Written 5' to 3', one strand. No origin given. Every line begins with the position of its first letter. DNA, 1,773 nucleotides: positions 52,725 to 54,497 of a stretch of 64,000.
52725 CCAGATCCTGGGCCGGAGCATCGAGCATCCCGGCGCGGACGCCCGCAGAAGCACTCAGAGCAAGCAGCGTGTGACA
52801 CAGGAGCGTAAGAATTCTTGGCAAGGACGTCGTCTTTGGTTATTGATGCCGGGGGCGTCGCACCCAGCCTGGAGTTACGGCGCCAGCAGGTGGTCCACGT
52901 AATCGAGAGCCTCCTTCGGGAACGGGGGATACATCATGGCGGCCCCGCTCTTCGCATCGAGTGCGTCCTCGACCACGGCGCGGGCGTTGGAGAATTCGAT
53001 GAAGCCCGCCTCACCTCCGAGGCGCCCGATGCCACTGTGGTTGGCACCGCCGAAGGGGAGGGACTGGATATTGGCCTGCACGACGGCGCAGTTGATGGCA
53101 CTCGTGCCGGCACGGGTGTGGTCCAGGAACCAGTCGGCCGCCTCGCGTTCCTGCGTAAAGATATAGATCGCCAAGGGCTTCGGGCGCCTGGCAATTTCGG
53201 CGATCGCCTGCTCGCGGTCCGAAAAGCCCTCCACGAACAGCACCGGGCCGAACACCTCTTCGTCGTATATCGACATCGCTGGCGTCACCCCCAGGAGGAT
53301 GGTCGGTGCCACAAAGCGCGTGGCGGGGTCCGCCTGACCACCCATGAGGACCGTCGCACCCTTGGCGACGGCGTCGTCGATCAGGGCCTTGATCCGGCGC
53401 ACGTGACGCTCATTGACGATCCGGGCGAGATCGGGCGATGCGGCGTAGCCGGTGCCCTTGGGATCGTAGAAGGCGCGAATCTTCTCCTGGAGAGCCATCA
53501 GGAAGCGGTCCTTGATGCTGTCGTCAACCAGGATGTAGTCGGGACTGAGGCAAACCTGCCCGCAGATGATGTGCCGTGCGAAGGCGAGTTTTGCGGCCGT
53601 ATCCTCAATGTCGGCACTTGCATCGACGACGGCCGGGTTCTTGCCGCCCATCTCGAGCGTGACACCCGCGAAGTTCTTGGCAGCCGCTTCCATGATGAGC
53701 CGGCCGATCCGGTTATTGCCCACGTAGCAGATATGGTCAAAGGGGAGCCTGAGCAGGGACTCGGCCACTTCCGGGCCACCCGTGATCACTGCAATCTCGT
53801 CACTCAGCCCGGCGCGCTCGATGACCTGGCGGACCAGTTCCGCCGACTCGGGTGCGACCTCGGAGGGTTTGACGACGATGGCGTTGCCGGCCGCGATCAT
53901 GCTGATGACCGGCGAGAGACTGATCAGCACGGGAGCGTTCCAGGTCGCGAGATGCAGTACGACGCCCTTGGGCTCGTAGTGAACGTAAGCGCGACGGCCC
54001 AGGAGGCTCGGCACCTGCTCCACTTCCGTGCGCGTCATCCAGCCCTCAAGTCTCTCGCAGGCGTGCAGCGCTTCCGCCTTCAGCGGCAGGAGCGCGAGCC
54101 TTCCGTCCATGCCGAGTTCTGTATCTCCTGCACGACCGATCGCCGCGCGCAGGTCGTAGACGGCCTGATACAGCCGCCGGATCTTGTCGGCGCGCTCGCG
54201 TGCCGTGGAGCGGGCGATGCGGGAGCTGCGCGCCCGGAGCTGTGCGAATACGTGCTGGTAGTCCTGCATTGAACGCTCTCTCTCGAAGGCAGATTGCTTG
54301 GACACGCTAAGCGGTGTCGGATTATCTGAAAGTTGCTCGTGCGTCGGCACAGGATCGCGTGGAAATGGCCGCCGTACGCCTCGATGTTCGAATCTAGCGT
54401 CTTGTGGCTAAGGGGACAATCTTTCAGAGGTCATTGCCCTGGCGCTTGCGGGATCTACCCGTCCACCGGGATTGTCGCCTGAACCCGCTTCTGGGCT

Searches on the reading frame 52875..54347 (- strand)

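Call 24: search_protein_families(library=pfam, proteins=[window:52875-54347:-], max_evalue=0.01)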
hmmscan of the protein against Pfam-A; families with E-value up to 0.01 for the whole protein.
window:52875-54347:- (490 aa): 2 families
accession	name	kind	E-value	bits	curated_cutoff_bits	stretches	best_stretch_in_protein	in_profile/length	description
PF00171.27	Aldedh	-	5.2e-88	296.1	23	1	27-458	28-461/461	Aldehyde dehydrogenase family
PF05893.19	LuxC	-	1e-09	38.2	21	1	120-279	82-247/401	Acyl-CoA reductase (LuxC)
